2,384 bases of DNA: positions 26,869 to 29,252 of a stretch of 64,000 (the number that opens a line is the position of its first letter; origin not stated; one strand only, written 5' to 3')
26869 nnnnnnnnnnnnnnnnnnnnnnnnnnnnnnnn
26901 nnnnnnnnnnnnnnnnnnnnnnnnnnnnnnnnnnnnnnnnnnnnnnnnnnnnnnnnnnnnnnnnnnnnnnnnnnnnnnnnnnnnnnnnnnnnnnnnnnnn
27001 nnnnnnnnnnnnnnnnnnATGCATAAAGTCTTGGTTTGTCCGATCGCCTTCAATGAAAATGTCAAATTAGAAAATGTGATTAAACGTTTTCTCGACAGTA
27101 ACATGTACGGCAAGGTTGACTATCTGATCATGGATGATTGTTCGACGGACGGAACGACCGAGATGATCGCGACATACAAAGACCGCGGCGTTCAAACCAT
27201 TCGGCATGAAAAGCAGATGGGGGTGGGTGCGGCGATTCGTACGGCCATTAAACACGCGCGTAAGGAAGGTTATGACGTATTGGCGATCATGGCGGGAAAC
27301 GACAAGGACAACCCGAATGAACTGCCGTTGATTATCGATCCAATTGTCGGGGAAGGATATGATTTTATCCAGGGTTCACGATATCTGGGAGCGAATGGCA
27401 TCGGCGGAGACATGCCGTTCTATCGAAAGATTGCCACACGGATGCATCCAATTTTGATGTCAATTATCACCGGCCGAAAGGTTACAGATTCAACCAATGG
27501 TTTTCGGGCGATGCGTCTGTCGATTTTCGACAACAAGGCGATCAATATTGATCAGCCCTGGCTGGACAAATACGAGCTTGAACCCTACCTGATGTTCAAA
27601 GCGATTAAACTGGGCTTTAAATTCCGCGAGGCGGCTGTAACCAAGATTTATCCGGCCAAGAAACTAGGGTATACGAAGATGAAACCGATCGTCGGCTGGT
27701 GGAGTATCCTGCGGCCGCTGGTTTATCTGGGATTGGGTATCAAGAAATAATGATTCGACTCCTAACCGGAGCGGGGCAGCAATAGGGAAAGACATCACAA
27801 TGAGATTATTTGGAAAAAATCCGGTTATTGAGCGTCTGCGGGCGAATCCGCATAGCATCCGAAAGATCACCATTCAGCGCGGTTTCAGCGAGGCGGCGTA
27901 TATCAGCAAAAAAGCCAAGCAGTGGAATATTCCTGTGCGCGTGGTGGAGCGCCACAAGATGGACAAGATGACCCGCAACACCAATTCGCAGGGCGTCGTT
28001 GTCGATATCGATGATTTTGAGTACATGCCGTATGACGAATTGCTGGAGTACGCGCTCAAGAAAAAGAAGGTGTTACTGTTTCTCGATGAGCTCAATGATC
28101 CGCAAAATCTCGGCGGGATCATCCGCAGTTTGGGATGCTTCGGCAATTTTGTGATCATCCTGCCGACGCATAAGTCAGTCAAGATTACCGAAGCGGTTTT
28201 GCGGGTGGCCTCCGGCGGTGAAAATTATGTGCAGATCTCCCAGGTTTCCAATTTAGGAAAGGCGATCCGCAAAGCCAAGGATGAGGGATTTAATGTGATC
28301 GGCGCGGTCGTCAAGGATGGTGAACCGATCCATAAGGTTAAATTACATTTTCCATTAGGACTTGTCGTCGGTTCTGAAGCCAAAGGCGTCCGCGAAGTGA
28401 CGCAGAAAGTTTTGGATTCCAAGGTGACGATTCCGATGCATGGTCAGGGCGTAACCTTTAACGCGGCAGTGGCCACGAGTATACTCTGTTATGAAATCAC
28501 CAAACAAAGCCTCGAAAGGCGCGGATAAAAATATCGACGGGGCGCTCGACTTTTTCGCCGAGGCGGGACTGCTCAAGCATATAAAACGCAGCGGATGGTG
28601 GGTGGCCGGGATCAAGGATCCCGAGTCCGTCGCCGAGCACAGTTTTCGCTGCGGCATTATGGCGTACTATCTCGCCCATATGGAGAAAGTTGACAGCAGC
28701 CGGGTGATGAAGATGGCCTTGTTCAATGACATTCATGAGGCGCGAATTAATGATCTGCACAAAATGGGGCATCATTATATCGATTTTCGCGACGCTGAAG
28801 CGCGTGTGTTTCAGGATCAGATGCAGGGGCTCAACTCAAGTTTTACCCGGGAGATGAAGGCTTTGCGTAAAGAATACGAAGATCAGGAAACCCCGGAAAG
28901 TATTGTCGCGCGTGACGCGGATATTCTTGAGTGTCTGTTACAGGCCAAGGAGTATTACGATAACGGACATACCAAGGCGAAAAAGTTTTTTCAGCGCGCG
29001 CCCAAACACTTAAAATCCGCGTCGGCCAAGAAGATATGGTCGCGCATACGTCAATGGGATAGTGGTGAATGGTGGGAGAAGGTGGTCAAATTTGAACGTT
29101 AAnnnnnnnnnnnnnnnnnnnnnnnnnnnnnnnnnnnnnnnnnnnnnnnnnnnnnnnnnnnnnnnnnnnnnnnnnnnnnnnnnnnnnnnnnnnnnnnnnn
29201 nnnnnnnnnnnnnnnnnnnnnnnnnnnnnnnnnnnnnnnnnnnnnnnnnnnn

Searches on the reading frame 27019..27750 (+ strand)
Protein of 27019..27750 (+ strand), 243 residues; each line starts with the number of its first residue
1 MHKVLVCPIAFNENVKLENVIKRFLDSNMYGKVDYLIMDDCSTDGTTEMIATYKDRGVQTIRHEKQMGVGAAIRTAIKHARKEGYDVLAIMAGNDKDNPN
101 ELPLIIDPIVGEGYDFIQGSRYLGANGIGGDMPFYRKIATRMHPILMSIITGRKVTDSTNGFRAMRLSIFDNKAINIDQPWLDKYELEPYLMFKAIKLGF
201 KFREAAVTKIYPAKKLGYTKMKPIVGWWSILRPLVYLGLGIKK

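Call 16: search_protein_families(library=pfam, proteins=[window:27019-27750:+], max_evalue=0.0001)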
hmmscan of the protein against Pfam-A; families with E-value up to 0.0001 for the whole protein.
window:27019-27750:+ (243 aa): 1 family
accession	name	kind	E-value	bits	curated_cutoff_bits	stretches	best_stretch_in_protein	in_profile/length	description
PF00535.33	Glycos_transf_2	-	1.6e-19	70.9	23.3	1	9-171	5-165/168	Glycosyl transferase family 2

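Call 69: search_protein_families(library=ncbifam, proteins=[window:27019-27750:+], max_evalue=0.0001)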
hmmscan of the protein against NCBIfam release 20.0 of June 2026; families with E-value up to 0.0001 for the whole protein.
window:27019-27750:+ (243 aa): 7 families
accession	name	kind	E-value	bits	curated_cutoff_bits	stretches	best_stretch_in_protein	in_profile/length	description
NF041391.1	DPhHxTase_Halo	equivalog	4.9e-17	61.6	375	1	10-235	3-206/213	dolichyl-phosphate hexose transferase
NF058614.1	PPMAGASynPpgS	equivalog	3.9e-14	52.6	370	1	6-175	5-167/226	polyprenyl-phospho-N-acetylgalactosaminyl synthase PpgS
TIGR04182.1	glyco_TIGR04182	equivalog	2.3e-11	43.6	325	1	10-230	8-210/293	S-layer glycoprotein N-glycosyltransferase AglJ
NF007986.1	PRK10714.1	equivalog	3.4e-08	32.9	529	1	3-171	7-170/316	undecaprenyl-phosphate 4-deoxy-4-formamido-L-arabinose transferase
NF047683.1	TeichurnBiosyTuaG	equivalog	2.6e-07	30.5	400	1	8-103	12-105/252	teichuronic acid biosynthesis protein TuaG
NF047588.1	GlcsyltransPgfSStrep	equivalog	7.2e-07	28.7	500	1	13-123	12-123/308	glycosyltransferase PgfS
TIGR03937.1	PgaC_IcaA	equivalog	5.1e-06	25.7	422.3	1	9-83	52-127/407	poly-beta-1,6-N-acetyl-D-glucosamine synthase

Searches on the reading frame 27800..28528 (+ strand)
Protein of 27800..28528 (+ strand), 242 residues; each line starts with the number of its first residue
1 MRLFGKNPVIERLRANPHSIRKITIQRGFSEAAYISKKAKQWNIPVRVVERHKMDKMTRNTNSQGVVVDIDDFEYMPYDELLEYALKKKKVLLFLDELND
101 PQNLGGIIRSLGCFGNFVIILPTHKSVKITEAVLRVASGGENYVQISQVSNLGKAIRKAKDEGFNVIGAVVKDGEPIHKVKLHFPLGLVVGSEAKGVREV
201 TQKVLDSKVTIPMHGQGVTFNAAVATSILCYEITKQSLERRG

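Call 16: search_protein_families(library=pfam, proteins=[window:27800-28528:+], max_evalue=0.0001)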
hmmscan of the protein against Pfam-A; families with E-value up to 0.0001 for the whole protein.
window:27800-28528:+ (242 aa): 2 families
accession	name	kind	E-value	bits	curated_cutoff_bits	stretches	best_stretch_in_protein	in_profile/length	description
PF00588.24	SpoU_methylase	-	8.1e-31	107.5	29.7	1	91-231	2-142/142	SpoU rRNA Methylase family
PF08032.17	SpoU_sub_bind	-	6.4e-16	58.9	22.8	1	3-76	2-76/76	RNA 2'-O ribose methyltransferase substrate binding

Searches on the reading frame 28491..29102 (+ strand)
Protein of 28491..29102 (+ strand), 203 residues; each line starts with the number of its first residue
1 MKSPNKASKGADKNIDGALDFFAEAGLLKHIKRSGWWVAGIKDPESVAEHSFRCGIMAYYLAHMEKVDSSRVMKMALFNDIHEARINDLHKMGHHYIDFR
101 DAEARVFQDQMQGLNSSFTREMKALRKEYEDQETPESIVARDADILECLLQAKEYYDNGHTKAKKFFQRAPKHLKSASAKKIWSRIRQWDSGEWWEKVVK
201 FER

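Call 16: search_protein_families(library=pfam, proteins=[window:28491-29102:+], max_evalue=0.0001)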
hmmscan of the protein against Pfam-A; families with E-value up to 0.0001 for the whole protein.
window:28491-29102:+ (203 aa): 3 families
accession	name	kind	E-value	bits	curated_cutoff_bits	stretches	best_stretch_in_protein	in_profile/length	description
PF13023.12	HD_3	-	9.7e-30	104.1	22.5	1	26-182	2-164/165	HD domain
PF12917.13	YfbR-like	-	7.5e-10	39.2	25.9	1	21-178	2-167/182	5'-deoxynucleotidase YfbR-like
PF01966.28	HD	-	1e-05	26.2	22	1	47-147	1-114/116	HD domain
